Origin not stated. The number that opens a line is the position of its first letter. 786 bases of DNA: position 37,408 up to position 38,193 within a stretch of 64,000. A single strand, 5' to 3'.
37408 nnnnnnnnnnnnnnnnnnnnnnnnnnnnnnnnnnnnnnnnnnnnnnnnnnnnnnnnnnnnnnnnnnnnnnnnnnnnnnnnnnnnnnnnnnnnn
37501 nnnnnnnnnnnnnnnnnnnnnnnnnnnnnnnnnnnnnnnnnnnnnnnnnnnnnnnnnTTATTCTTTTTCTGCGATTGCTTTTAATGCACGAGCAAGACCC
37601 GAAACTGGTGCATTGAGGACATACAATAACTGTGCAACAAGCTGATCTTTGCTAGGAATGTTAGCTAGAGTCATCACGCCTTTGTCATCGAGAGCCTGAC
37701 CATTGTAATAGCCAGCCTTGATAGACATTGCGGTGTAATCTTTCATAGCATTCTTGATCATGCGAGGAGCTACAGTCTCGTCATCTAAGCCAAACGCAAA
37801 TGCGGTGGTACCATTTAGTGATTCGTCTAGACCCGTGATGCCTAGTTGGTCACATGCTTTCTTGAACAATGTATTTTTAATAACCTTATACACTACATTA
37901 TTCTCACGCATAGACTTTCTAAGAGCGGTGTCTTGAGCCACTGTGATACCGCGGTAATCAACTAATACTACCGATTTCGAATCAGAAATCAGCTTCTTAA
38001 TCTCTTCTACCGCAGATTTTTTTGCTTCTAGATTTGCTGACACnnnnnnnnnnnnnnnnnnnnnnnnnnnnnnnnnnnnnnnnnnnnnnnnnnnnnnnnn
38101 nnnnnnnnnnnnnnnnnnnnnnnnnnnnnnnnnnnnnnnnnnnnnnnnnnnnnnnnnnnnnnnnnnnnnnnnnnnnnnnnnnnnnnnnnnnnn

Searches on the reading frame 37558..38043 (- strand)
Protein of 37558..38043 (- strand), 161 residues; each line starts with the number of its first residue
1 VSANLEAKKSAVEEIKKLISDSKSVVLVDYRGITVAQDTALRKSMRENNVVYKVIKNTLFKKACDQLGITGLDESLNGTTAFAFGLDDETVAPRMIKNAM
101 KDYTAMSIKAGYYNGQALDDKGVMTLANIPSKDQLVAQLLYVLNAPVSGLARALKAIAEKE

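Call 12: find_encoding_contigs(protein=window:37558-38043:-, flank=3000, max_places=10)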
Protein window:37558-38043:- (161 aa): 20 contigs read that carry it; 10 places shown.
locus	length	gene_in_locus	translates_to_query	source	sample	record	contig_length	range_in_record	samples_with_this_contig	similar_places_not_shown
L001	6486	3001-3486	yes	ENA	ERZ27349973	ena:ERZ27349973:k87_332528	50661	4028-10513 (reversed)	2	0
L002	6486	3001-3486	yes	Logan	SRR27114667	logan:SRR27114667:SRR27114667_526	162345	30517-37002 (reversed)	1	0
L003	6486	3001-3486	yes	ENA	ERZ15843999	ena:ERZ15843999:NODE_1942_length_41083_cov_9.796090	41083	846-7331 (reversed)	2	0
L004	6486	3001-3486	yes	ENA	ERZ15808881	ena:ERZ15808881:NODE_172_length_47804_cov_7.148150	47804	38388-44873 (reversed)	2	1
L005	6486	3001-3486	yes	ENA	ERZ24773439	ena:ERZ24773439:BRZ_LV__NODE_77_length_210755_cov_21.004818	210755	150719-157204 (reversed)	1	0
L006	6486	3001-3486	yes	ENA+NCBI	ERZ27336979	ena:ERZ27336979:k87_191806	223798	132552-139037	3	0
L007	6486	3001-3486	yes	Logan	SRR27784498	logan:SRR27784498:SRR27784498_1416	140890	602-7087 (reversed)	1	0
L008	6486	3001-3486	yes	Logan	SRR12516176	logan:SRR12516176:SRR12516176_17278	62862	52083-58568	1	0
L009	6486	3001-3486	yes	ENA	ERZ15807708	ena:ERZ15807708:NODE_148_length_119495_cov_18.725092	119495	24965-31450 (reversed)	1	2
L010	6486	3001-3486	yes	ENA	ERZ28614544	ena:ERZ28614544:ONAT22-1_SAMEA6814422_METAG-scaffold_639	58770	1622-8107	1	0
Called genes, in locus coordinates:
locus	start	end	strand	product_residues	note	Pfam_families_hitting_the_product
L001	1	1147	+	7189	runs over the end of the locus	-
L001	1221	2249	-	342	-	-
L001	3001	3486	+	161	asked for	PF00466:Ribosomal_L10, PF27436:RL10_C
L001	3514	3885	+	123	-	PF16320:Ribosomal_L12_N, PF00542:Ribosomal_L12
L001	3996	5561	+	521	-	PF07804:HipA_C (weak)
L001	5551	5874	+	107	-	-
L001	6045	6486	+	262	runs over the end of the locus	PF18912:DZR_2, PF00156:Pribosyltran (weak)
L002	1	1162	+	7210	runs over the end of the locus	-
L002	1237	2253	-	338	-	-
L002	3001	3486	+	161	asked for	PF00466:Ribosomal_L10, PF27436:RL10_C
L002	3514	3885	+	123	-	PF16320:Ribosomal_L12_N, PF00542:Ribosomal_L12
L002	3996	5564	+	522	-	PF07804:HipA_C (weak)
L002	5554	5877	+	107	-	-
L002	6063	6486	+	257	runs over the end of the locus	PF18912:DZR_2, PF00156:Pribosyltran (weak)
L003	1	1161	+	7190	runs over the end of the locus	-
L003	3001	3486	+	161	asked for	PF00466:Ribosomal_L10, PF27436:RL10_C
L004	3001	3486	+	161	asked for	PF00466:Ribosomal_L10, PF27436:RL10_C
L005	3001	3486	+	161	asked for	PF00466:Ribosomal_L10, PF27436:RL10_C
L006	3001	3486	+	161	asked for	PF00466:Ribosomal_L10, PF27436:RL10_C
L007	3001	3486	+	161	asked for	PF00466:Ribosomal_L10, PF27436:RL10_C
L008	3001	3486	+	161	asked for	PF00466:Ribosomal_L10, PF27436:RL10_C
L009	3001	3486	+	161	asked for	PF00466:Ribosomal_L10, PF27436:RL10_C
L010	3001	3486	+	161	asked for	PF00466:Ribosomal_L10, PF27436:RL10_C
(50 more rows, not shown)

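Call 15: find_homologous_proteins(query=window:37558-38043:-, max_evalue=1e-20)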
Query window:37558-38043:- (161 aa): 1814 proteins with E <= 1e-20 among 1949 candidates; the best 120 are listed.
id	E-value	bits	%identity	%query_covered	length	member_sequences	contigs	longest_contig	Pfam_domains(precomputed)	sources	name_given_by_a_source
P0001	6.8e-94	329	99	100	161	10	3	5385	PF00466.26,PF27436.1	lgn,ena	-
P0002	2.9e-80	285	84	99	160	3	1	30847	PF00466.26,PF27436.1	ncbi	-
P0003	3.4e-80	285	83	100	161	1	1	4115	PF00466.26,PF27436.1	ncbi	-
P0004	7.2e-80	284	83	99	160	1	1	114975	PF00466.26,PF27436.1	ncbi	-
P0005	6.0e-79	281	83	100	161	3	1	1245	PF00466.26,PF27436.1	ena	-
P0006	2.1e-78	279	81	99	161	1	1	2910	PF00466.26,PF27436.1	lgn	-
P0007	2.6e-78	279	83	99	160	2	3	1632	PF00466.26,PF27436.1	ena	-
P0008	3.0e-78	278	82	100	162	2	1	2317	PF00466.26,PF27436.1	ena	-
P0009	1.5e-77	276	80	100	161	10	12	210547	PF00466.26,PF27436.1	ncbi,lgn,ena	-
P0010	2.8e-77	275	82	99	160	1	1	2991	PF00466.26,PF27436.1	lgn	-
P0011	2.9e-77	275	81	100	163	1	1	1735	PF00466.26,PF27436.1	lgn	-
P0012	3.0e-77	275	82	99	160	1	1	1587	PF00466.26,PF27436.1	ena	-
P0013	3.1e-77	275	81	100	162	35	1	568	PF00466.26,PF27436.1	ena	-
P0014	4.0e-77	275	80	100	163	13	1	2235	PF00466.26,PF27436.1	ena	-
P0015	4.5e-77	275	81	100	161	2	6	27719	PF00466.26,PF27436.1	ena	-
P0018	1.1e-76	273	81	99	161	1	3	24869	PF00466.26,PF27436.1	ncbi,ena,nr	ncbi:MAG: 50S ribosomal protein L10 [Clostridia bacterium]|nr:50S ribosomal protein L10 [Clostridia 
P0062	9.1e-75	267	81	100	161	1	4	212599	PF00466.26,PF27436.1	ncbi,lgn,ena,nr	ncbi:MAG: 50S ribosomal protein L10 [Clostridia bacterium]|nr:50S ribosomal protein L10 [Clostridia 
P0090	6.7e-73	261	77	100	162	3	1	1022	PF00466.26,PF27436.1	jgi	jgi:large subunit ribosomal protein L10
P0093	8.2e-73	261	77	100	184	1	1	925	PF00466.26,PF27436.1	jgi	jgi:large subunit ribosomal protein L10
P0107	2.1e-72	259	76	100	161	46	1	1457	PF00466.26,PF27436.1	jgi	jgi:large subunit ribosomal protein L10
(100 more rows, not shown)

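Call 17: find_encoding_contigs(protein=P0002, flank=3000, max_places=2)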
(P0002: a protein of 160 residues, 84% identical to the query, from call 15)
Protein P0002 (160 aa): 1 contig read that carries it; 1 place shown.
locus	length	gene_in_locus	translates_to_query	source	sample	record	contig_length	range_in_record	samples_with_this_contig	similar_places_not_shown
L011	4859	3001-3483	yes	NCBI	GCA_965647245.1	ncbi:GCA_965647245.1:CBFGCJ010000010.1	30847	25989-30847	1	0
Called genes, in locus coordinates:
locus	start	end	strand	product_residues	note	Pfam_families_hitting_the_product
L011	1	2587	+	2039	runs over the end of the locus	-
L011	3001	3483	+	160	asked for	PF00466:Ribosomal_L10, PF27436:RL10_C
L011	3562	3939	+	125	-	PF16320:Ribosomal_L12_N, PF00542:Ribosomal_L12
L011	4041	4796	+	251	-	PF18912:DZR_2, PF00156:Pribosyltran, PF15610:PRTase_3 (weak)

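Call 18: find_encoding_contigs(protein=P0004, flank=3000, max_places=2)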
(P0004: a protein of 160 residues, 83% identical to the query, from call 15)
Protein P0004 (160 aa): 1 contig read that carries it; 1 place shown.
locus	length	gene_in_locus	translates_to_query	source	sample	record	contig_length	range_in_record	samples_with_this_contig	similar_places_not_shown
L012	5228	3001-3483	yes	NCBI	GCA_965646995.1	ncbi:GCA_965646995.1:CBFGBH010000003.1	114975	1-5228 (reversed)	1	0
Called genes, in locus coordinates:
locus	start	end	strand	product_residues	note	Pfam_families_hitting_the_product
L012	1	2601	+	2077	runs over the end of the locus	-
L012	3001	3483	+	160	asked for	PF00466:Ribosomal_L10, PF27436:RL10_C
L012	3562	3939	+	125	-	PF16320:Ribosomal_L12_N, PF00542:Ribosomal_L12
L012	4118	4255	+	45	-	PF01381:HTH_3 (weak)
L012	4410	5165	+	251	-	PF18912:DZR_2, PF00156:Pribosyltran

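Call 19: find_encoding_contigs(protein=P0009, flank=3000, max_places=4)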
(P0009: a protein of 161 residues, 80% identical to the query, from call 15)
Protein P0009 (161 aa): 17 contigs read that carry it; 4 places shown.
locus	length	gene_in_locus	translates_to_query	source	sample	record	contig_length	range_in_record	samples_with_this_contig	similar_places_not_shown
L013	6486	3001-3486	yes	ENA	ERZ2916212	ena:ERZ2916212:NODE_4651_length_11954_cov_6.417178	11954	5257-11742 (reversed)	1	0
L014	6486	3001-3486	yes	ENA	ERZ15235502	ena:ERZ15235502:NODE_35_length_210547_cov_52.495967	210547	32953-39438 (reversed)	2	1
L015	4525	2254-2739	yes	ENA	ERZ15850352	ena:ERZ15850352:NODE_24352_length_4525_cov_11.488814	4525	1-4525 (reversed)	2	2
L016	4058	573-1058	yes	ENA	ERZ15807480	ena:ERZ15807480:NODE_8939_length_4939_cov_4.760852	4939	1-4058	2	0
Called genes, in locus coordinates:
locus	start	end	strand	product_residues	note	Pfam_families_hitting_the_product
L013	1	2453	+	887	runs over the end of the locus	?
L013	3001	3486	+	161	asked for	PF00466:Ribosomal_L10, PF27436:RL10_C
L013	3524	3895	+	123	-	PF16320:Ribosomal_L12_N, PF00542:Ribosomal_L12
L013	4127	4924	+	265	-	PF18912:DZR_2, PF00156:Pribosyltran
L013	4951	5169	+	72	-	-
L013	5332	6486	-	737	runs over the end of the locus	PF23139:OB_YrrC, PF14490:HHH_RecD2, PF13086:AAA_11, PF13604:AAA_30, PF01443:Viral_helicase1, PF13245:AAA_19, PF18335:SH3_13, PF13538:UvrD_C_2, +6 more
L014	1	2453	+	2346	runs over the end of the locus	PF09479:Flg_new, PF18998:Flg_new_2 (weak)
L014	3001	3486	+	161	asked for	PF00466:Ribosomal_L10, PF27436:RL10_C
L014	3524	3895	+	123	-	PF16320:Ribosomal_L12_N, PF00542:Ribosomal_L12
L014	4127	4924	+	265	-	PF18912:DZR_2, PF00156:Pribosyltran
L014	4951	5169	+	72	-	-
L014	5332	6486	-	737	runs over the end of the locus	PF23139:OB_YrrC, PF14490:HHH_RecD2, PF13086:AAA_11, PF13604:AAA_30, PF01443:Viral_helicase1, PF13245:AAA_19, PF18335:SH3_13, PF13538:UvrD_C_2, +6 more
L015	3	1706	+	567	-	?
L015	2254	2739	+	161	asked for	PF00466:Ribosomal_L10, PF27436:RL10_C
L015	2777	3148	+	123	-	PF16320:Ribosomal_L12_N, PF00542:Ribosomal_L12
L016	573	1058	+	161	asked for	PF00466:Ribosomal_L10, PF27436:RL10_C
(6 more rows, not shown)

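Call 20: find_encoding_contigs(protein=P0062, flank=3000, max_places=3)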
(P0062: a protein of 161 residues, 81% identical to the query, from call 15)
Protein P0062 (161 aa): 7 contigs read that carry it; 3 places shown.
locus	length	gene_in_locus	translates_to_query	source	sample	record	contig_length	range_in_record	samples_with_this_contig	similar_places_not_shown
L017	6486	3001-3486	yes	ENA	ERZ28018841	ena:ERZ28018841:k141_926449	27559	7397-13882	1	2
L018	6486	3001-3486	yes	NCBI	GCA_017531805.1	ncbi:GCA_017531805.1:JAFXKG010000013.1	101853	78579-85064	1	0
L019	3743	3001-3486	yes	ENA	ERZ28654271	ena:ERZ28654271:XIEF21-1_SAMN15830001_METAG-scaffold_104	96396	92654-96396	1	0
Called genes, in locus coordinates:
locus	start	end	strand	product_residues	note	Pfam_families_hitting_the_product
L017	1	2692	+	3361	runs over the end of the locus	?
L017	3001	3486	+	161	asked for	PF00466:Ribosomal_L10, PF27436:RL10_C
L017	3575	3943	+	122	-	PF16320:Ribosomal_L12_N, PF00542:Ribosomal_L12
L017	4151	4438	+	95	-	PF01381:HTH_3, PF12844:HTH_19, PF13443:HTH_26 (weak), PF13560:HTH_31 (weak)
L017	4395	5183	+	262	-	PF18912:DZR_2, PF00156:Pribosyltran (weak)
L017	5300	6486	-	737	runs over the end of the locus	PF23139:OB_YrrC, PF14490:HHH_RecD2, PF13086:AAA_11, PF13604:AAA_30, PF01443:Viral_helicase1, PF13245:AAA_19, PF18335:SH3_13, PF13538:UvrD_C_2, +5 more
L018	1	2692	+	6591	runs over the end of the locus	-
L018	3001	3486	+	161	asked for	PF00466:Ribosomal_L10, PF27436:RL10_C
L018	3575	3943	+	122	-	PF16320:Ribosomal_L12_N, PF00542:Ribosomal_L12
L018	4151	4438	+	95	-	PF01381:HTH_3, PF12844:HTH_19, PF13443:HTH_26 (weak), PF13560:HTH_31 (weak)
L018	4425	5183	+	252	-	PF18912:DZR_2 (weak), PF00156:Pribosyltran (weak)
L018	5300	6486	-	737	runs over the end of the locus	PF23139:OB_YrrC, PF14490:HHH_RecD2, PF05970:PIF1 (weak), PF13604:AAA_30, PF01443:Viral_helicase1, PF13245:AAA_19, PF18335:SH3_13, PF13538:UvrD_C_2, +4 more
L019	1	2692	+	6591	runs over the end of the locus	-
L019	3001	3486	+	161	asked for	PF00466:Ribosomal_L10, PF27436:RL10_C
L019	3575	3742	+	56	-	?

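Call 26: find_related_loci(query=window:37558-38043:-, collection=genome_contigs, flank=4000)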
Query window:37558-38043:- (161 aa) in genome_contigs; peptide patterns used: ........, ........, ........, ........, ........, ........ (x = any residue, [..] = any of these).
599 stretches matched a pattern (row limit reached: there are more); 62 encode a relative of the query (tblastn E <= 1e-3); 62 distinct loci.
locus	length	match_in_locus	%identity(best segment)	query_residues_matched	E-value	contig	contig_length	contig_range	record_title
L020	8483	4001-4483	84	1-161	8e-89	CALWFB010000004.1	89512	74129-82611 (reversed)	MAG: uncultured Clostridia bacterium isolate BRZ_FV__bin19 genome assembly, contig: BRZ_FV__NODE_294_length_89512_cov_6.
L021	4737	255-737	83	1-161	2e-88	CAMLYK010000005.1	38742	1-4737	MAG: uncultured Clostridia bacterium isolate ERR4304452_bin.33_MetaWRAP_v1.1_MAG genome assembly, contig: NODE_1093_leng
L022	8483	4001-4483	80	1-161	4e-87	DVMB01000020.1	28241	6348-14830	MAG TPA_asm: Candidatus Onthoplasma faecigallinarum isolate 5992 CHK70__C110477_L28241_ERR2241760, whole genome shotgun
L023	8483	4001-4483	79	1-161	3e-86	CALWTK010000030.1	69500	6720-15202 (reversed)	MAG: uncultured Clostridia bacterium isolate BRZ_BV__bin49 genome assembly, contig: BRZ_BV__NODE_435_length_69500_cov_8.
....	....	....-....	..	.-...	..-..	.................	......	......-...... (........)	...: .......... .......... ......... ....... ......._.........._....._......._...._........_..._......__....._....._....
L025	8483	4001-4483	80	1-161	6e-86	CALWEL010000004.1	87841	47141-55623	MAG: uncultured Clostridia bacterium isolate BRZ_AM__bin38 genome assembly, contig: BRZ_AM__NODE_323_length_87841_cov_8.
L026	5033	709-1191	80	1-161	2e-85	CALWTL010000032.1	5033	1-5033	MAG: uncultured Clostridia bacterium isolate BRZ_CE__bin15 genome assembly, contig: BRZ_CE__NODE_19114_length_5033_cov_5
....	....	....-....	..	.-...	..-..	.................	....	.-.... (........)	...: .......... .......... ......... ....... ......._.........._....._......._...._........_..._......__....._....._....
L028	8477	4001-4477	80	1-159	4e-85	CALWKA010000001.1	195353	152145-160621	MAG: uncultured Clostridia bacterium isolate BRZ_DD__bin44 genome assembly, contig: BRZ_DD__NODE_68_length_195353_cov_8.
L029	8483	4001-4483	80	1-161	3e-84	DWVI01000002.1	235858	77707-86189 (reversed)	MAG TPA_asm: Candidatus Onthoplasma faecipullorum isolate CHK191-42317 CHK191__C71051_L235858_SAMEA5754835, whole genome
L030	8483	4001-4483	78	1-161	5e-83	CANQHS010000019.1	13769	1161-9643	MAG: uncultured Clostridia bacterium isolate Lapin-027__bin86 genome assembly, contig: Lapin-027__NODE_4315_length_13769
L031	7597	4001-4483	76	1-161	2e-82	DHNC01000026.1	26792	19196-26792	MAG TPA_asm: Christensenella sp. UBA4626 UBA4626_contig_5002, whole genome shotgun sequence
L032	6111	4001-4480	76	1-160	7e-80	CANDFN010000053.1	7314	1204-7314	MAG TPA_asm: uncultured Clostridia bacterium isolate ERR6760067_bin.7_metawrap_v1.3_MAG genome assembly, contig: ERZ1280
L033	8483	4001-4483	83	1-161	9e-89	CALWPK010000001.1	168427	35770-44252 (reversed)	MAG: uncultured Clostridia bacterium isolate BRZ_PF__bin51 genome assembly, contig: BRZ_PF__NODE_83_length_168427_cov_7.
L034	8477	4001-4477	45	3-161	9e-41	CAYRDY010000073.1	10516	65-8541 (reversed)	MAG TPA_asm: uncultured Catenibacillus sp. isolate SRP314395_co1_31 genome assembly, contig: NODE_5910_length_10516_cov_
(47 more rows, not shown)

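Call 39: find_encoding_contigs(protein=P0001, flank=1500, max_places=10)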
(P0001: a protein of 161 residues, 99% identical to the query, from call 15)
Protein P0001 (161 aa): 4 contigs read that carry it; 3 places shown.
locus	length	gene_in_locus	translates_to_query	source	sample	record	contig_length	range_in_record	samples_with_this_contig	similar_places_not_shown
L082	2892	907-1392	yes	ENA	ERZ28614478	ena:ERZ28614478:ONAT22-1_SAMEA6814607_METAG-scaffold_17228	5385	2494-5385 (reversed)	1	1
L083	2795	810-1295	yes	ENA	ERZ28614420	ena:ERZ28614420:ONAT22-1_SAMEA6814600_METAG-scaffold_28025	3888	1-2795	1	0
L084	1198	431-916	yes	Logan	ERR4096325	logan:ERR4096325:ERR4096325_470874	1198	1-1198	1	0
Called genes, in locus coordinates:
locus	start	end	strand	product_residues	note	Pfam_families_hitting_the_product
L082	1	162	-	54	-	?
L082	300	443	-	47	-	-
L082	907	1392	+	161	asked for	PF00466:Ribosomal_L10, PF27436:RL10_C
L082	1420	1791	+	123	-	PF16320:Ribosomal_L12_N, PF00542:Ribosomal_L12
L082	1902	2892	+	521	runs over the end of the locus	PF07804:HipA_C (weak)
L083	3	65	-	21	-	?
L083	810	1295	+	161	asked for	PF00466:Ribosomal_L10, PF27436:RL10_C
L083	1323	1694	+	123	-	PF16320:Ribosomal_L12_N, PF00542:Ribosomal_L12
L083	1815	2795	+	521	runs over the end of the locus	PF07804:HipA_C (weak)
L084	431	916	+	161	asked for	PF00466:Ribosomal_L10, PF27436:RL10_C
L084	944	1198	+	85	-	?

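Call 61: list_cluster_members(proteins=[window:37558-38043:-, window:37159-37530:-])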
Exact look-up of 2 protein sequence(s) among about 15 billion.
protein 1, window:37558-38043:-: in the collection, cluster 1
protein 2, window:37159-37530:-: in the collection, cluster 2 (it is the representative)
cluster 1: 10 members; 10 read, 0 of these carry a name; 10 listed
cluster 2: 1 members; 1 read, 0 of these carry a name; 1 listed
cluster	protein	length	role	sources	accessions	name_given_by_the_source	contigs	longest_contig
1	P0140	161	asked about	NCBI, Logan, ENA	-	-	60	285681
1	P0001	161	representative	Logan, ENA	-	-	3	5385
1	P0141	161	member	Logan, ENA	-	-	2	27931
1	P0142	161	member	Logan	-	-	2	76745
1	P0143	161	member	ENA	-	-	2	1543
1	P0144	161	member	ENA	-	-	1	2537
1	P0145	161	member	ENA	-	-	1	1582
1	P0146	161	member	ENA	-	-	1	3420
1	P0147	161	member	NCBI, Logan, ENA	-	-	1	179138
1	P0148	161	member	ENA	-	-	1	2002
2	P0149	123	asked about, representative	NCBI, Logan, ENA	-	-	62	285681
